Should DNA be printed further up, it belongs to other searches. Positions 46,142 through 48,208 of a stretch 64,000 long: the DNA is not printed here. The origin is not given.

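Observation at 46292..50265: Complete trimeric NuoE/NuoF/HydA [FeFe]-hydrogenase operon in a genome that otherwise looks alphaproteobacterial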

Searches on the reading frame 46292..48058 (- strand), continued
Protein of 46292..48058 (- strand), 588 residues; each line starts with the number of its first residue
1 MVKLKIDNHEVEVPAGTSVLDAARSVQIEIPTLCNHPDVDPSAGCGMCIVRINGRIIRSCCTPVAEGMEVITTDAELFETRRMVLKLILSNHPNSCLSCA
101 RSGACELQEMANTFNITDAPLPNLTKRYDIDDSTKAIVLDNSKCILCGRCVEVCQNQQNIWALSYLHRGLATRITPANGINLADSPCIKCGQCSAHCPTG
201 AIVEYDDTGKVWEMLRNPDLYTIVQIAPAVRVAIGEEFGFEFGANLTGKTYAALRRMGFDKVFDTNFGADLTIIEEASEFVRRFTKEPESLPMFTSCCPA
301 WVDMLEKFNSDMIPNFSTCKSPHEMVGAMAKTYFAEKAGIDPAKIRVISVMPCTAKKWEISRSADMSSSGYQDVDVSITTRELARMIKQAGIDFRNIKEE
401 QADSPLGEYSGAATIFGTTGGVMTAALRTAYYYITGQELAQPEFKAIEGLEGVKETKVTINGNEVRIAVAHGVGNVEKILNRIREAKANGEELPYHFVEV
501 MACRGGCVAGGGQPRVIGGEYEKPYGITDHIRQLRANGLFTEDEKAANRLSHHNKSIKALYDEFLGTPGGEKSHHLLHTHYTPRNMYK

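Call 71: search_protein_families(library=ncbifam, proteins=[L049:2130-3584:-, L025:10679-11815:-, L048:18123-19445:+, L077:13639-15189:+, L077:15241-16398:+], max_evalue=1e-10)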
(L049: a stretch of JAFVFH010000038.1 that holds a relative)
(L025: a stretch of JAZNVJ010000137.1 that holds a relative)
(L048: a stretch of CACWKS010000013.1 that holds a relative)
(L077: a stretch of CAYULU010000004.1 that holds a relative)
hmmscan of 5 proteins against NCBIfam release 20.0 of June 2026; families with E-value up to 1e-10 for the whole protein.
L049:2130-3584:- (484 aa): 6 families
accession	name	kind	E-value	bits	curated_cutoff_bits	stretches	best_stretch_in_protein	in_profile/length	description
TIGR03955.1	rSAM_HydG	equivalog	9.1e-271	898.1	312.15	1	15-484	1-470/470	[FeFe] hydrogenase H-cluster radical SAM maturase HydG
TIGR02351.2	thiH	equivalog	4.5e-85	285.9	380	1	42-395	20-358/364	2-iminoacetate synthase ThiH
TIGR03910.1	pyrrolys_PylB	equivalog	4.1e-26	91.7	348.2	1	48-243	5-198/347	methylornithine synthase PylB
TIGR03956.1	rSAM_HydE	equivalog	6.5e-23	81.5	254.6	1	54-230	4-175/340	[FeFe] hydrogenase H-cluster radical SAM maturase HydE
TIGR04158.1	rSAM_MIA_synth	equivalog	1.3e-16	60.3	400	1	93-379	54-345/368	3-methyl-2-indolic acid synthase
TIGR00433.2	bioB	equivalog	7.9e-11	41.7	225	0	63-332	5-260/307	biotin synthase BioB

L025:10679-11815:- (378 aa): 17 families
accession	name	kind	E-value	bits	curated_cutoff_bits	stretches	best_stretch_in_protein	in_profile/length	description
NF005133.0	PRK06582.1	equivalog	1.7e-94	317.1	597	1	21-284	12-279/390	coproporphyrinogen III oxidase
TIGR00539.1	hemN_rel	equivalog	9.1e-85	284.9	205.4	1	23-364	3-357/361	radical SAM family heme chaperone HemW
NF004567.0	PRK05904.1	equivalog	2.3e-54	184.9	355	1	23-356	9-341/353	coproporphyrinogen III oxidase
NF006067.1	PRK08208.1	equivalog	4.2e-48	164.3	380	1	8-293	23-309/427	STM4012 family radical SAM protein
TIGR04107.1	rSAM_HutW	equivalog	1.3e-44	152.7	400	1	22-287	41-315/419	heme anaerobic degradation radical SAM methyltransferase ChuW/HutW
TIGR03994.1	rSAM_HemZ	equivalog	4.8e-37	128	321.4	1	17-248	81-318/401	coproporphyrinogen dehydrogenase HemZ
NF006060.0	PRK08207.1-3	equivalog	9.3e-31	107.1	653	1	21-248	150-389/477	coproporphyrinogen III oxidase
TIGR00538.1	hemN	equivalog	4.7e-30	104.8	324.95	1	20-208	49-240/454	oxygen-independent coproporphyrinogen III oxidase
NF006064.0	PRK08207.2-2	equivalog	6.5e-30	104.5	504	1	20-250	144-380/465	coproporphyrinogen III oxidase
NF006385.0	PRK08629.1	equivalog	1.1e-28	100.2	355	1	23-284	55-310/439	coproporphyrinogen III oxidase family protein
NF006061.0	PRK08207.1-4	equivalog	1.7e-25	89.8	702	1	22-247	175-409/501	coproporphyrinogen III oxidase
TIGR04419.1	no_iron_rSAM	equivalog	1.7e-24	87.1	300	1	53-288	23-262/378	HemN-related non-iron pseudo-SAM protein PsgB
NF006062.0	PRK08207.1-5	equivalog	8.2e-22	77.7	1007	1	21-222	149-357/476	coproporphyrinogen III oxidase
NF006065.0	PRK08207.2-4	equivalog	1e-19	70.9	922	1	21-250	169-410/484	coproporphyrinogen III oxidase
NF006063.0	PRK08207.2-1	equivalog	2.2e-17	62.9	1074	1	22-213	194-391/518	coproporphyrinogen III oxidase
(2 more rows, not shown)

L048:18123-19445:+ (441 aa): 9 families
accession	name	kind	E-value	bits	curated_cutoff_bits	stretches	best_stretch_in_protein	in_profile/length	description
TIGR01574.1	miaB-methiolase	equivalog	9.6e-140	466.4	355.3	1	21-425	1-402/437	tRNA (N6-isopentenyl adenosine(37)-C2)-methylthiotransferase MiaB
TIGR00089.1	TIGR00089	subfamily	1e-137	459.5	251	1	21-432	1-402/429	MiaB/RimO family radical SAM methylthiotransferase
TIGR01579.1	MiaB-like-C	equivalog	1.2e-91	308.1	357.05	1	24-424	1-392/416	tRNA (N(6)-L-threonylcarbamoyladenosine(37)-C(2))-methylthiotransferase MtaB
NF010916.0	PRK14336.1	equivalog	2.8e-81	273.4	606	2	167-423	123-376/418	tRNA (N6-isopentenyl adenosine(37)-C2)-methylthiotransferase MiaB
TIGR01125.1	TIGR01125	equivalog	1.4e-79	268.2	356.95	1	24-424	4-392/432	30S ribosomal protein S12 methylthiotransferase RimO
TIGR01578.1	MiaB-like-B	hypoth_equivalog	4.8e-74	249.6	314.7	1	22-415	2-375/421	tRNA (N(6)-L-threonylcarbamoyladenosine(37)-C(2))-methylthiotransferase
TIGR04014.1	B12_SAM_MJ_0865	equivalog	5.1e-31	107.9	360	1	158-371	149-358/434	methyl-coenzyme M reductase glutamine C-methyltransferase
TIGR04013.1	B12_SAM_MJ_1487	hypoth_equivalog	2.3e-27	95.9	251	1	165-384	147-371/382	TIGR04013 family B12-binding domain/radical SAM domain-containing protein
TIGR04479.1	bcpD_PhpK_rSAM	subfamily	9.2e-14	50.7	600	1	165-350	237-410/504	PhpK family radical SAM P-methyltransferase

L077:13639-15189:+ (516 aa): 6 families
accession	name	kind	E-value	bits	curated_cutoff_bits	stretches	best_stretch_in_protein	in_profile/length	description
TIGR03955.1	rSAM_HydG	equivalog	1.7e-132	442.2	312.15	1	45-514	9-468/470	[FeFe] hydrogenase H-cluster radical SAM maturase HydG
TIGR02351.2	thiH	equivalog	2.7e-73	247.1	380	1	62-423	17-356/364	2-iminoacetate synthase ThiH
TIGR04158.1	rSAM_MIA_synth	equivalog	2.5e-22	79.2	400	1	108-410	49-346/368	3-methyl-2-indolic acid synthase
TIGR03910.1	pyrrolys_PylB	equivalog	3.9e-22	78.6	348.2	1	67-275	4-207/347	methylornithine synthase PylB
TIGR03956.1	rSAM_HydE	equivalog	1.6e-17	63.8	254.6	1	78-312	8-229/340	[FeFe] hydrogenase H-cluster radical SAM maturase HydE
TIGR03699.1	menaquin_MqnC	equivalog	7.9e-11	41.4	428.1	0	82-194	4-115/342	cyclic dehypoxanthinyl futalosine synthase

L077:15241-16398:+ (385 aa): 4 families
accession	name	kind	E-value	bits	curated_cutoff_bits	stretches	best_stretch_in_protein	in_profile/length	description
TIGR03956.1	rSAM_HydE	equivalog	6.2e-102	341.3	254.6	2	8-240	11-241/340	[FeFe] hydrogenase H-cluster radical SAM maturase HydE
TIGR03910.1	pyrrolys_PylB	equivalog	4.5e-24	85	348.2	1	10-239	20-249/347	methylornithine synthase PylB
TIGR00433.2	bioB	equivalog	1.5e-20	73.7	225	1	16-245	10-238/307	biotin synthase BioB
TIGR02351.2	thiH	equivalog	8.5e-16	58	380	1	9-208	36-233/364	2-iminoacetate synthase ThiH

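Call 72: search_solved_structures(query=window:46292-48058:-, max_evalue=1e-20)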
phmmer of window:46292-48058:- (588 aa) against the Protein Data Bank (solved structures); distinct sequences matched with E-value up to 1e-20: 56.
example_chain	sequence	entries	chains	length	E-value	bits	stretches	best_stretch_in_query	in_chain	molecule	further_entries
8a6t_A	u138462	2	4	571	1.5e-169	568.4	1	1-584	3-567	Electron bifurcating hydrogenase subunit HydA1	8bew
7q4v_A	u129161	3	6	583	1.3e-162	545.5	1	3-584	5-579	Iron hydrogenase HydA1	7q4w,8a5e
7qhf_A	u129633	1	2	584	2.6e-135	455.4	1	12-582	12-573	Iron hydrogenase 1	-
4xdd_A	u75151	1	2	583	3.6e-135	454.9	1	12-582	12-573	Iron hydrogenase 1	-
4xdc_A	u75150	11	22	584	3.6e-135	454.9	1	12-582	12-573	Iron hydrogenase 1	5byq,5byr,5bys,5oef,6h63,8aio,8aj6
8cjy_A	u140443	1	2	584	5.1e-135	454.4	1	12-582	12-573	Iron hydrogenase 1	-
1c4a_A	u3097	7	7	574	5.5e-135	454.3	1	12-581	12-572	PROTEIN (FE-ONLY HYDROGENASE) | PROTEIN (PERIPLASMIC HYDROGENASE 1) | Iron hydrogenase 1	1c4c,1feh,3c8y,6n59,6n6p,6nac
9rj9_A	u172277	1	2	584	6.6e-135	454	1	12-582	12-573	Iron hydrogenase 1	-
6gm8_A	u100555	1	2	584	8.8e-135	453.6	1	12-582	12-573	Iron hydrogenase 1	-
6gm0_A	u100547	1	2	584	8.8e-135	453.6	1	12-582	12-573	Iron hydrogenase 1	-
6gm2_A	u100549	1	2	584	9e-135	453.6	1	12-582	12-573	Iron hydrogenase 1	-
6yf4_A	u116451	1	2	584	9e-135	453.6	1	12-582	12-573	Iron hydrogenase 1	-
6gm4_A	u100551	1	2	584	9.6e-135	453.5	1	12-582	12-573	Iron hydrogenase 1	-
6gm3_A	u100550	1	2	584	2.3e-134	452.3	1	12-582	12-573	Iron hydrogenase 1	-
6gm1_A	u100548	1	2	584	2.4e-134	452.2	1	12-582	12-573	Iron hydrogenase 1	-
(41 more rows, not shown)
